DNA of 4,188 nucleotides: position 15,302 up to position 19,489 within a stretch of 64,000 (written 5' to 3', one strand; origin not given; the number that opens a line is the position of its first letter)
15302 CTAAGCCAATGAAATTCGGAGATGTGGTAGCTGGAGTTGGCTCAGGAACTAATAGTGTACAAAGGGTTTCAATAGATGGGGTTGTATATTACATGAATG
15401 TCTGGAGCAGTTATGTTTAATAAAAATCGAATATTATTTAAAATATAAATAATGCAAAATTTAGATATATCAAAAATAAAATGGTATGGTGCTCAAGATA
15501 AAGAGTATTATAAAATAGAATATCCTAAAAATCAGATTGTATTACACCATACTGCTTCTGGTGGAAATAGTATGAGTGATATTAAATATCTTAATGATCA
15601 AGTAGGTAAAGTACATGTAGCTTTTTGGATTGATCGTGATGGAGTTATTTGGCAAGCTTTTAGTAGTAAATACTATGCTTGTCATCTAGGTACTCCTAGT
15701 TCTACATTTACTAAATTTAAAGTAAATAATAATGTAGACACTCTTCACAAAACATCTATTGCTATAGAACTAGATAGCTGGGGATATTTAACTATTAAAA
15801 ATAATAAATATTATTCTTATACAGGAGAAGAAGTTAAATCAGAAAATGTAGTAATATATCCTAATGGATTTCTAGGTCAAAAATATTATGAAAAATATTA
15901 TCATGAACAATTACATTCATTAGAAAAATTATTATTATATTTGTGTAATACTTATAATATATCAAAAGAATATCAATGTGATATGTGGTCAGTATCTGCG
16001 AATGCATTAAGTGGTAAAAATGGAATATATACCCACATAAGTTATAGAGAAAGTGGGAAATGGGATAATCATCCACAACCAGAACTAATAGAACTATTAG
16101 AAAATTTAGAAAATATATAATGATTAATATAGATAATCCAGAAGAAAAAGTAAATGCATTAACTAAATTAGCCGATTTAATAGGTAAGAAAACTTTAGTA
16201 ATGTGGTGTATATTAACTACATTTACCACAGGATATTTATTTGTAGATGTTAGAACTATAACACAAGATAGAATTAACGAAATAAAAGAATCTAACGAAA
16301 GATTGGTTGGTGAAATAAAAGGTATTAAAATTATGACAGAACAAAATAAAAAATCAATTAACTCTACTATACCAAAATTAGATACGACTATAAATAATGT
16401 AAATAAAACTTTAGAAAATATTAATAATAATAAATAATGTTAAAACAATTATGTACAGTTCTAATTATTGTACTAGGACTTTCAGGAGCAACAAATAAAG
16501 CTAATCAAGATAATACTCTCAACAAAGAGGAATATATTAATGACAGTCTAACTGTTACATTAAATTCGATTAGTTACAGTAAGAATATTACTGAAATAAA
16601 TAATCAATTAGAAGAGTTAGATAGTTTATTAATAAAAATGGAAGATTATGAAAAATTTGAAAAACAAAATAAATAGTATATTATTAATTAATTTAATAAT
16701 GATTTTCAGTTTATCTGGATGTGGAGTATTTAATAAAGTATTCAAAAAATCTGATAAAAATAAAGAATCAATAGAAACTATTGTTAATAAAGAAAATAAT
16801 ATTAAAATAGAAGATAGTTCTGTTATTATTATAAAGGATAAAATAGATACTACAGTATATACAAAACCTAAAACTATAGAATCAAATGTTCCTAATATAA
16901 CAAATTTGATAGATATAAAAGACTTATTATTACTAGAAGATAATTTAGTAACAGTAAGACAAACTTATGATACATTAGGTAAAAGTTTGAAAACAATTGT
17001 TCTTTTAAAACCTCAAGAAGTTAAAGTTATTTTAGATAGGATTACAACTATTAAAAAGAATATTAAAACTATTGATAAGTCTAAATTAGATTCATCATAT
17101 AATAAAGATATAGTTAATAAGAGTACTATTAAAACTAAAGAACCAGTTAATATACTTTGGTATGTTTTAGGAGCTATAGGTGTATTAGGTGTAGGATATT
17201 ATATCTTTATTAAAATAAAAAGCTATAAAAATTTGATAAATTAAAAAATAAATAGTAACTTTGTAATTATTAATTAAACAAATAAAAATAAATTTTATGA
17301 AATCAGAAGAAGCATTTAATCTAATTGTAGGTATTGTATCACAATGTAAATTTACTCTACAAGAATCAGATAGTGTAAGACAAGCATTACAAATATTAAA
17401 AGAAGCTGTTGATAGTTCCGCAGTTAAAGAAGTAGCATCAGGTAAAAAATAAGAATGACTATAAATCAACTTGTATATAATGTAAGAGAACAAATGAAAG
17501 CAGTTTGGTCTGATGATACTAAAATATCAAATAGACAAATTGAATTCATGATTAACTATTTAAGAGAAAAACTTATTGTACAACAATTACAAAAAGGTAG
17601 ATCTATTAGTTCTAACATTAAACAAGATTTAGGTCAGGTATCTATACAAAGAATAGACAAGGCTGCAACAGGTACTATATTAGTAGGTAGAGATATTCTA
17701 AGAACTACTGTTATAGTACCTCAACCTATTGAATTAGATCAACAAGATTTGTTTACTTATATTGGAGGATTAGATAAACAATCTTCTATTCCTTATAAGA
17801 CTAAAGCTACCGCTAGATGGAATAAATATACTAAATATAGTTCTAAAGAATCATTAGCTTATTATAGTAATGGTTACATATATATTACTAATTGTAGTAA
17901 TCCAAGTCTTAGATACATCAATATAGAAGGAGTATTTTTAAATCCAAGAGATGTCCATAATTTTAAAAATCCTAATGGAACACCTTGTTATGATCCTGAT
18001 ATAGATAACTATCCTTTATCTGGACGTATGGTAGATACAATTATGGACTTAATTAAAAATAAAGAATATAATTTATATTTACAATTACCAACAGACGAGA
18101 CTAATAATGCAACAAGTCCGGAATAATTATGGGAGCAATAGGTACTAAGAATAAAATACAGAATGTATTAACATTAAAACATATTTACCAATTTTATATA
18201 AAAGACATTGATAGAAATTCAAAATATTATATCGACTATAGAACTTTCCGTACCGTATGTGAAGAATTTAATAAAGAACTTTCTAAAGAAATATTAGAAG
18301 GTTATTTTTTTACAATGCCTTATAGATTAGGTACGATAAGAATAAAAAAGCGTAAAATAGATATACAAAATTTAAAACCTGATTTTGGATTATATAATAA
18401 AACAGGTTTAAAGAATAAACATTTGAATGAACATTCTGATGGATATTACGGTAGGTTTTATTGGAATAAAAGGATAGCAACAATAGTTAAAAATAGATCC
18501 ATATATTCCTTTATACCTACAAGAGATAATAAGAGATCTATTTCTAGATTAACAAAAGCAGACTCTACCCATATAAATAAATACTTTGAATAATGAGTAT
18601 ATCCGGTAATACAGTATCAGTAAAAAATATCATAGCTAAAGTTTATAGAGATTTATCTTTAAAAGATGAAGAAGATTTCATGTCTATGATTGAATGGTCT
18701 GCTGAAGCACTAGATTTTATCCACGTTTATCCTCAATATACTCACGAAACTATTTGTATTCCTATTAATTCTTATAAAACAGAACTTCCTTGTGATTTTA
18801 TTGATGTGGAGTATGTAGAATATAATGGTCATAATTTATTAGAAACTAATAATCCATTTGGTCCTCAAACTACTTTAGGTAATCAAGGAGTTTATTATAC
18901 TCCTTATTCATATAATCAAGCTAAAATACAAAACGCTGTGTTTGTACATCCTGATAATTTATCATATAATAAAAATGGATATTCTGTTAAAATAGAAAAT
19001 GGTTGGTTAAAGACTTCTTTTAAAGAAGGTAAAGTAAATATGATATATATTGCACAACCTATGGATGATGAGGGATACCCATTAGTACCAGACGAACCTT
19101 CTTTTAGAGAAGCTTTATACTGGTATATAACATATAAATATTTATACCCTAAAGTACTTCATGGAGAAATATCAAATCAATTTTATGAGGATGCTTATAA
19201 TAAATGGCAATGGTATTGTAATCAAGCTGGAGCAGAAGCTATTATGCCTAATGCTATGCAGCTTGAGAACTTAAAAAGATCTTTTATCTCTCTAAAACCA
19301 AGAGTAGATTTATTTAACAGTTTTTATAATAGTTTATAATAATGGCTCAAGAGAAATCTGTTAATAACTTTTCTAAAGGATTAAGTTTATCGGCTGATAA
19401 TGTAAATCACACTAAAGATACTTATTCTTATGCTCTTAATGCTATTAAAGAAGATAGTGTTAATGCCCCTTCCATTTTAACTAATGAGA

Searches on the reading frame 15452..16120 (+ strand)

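Call 10: search_protein_families(library=phrogs, proteins=[window:15452-16120:+], max_evalue=0.001)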
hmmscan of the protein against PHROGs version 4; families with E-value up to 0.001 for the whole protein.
window:15452-16120:+ (222 aa): 2 families
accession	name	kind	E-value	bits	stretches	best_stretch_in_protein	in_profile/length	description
phrog_1794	-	lysis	8.7e-10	39.5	1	27-172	57-164/336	amidase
phrog_19265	-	unknown function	0.00051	20.8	1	27-94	25-90/293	-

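Call 27: search_protein_families(library=pfam, proteins=[window:15452-16120:+], max_evalue=0.01)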
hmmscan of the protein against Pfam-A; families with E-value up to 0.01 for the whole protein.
window:15452-16120:+ (222 aa): 2 families
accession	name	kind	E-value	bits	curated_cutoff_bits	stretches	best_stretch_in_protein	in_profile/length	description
PF01510.30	Amidase_2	-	1.4e-13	51.8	26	1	27-206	6-129/131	N-acetylmuramoyl-L-alanine amidase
PF01612.26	DNA_pol_A_exo1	-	0.0072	16.6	23.6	0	152-192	117-152/173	3'-5' exonuclease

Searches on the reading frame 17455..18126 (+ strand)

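Call 10: search_protein_families(library=phrogs, proteins=[window:17455-18126:+], max_evalue=0.001)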
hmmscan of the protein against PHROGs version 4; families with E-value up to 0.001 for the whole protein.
window:17455-18126:+ (223 aa): 1 family
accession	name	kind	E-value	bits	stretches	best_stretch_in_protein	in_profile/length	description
phrog_9863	-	head and packaging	4.6e-28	99.4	1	1-220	2-229/236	virion structural protein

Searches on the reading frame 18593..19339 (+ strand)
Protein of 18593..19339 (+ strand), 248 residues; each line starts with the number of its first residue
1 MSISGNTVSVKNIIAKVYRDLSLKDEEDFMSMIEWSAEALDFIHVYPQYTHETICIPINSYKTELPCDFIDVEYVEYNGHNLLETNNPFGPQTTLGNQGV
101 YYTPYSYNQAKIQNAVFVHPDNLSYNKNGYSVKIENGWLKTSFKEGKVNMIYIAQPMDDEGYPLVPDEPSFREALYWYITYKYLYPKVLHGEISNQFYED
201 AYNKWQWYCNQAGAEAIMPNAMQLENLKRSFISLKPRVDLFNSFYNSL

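Call 10: search_protein_families(library=phrogs, proteins=[window:18593-19339:+], max_evalue=0.001)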
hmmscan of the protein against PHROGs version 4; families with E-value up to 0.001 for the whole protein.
window:18593-19339:+ (248 aa): 2 families
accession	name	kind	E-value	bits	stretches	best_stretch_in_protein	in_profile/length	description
phrog_33740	-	unknown function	3.1e-28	100.1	2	122-245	190-314/357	-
phrog_15515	-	unknown function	3.9e-11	43.8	1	134-245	186-300/322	-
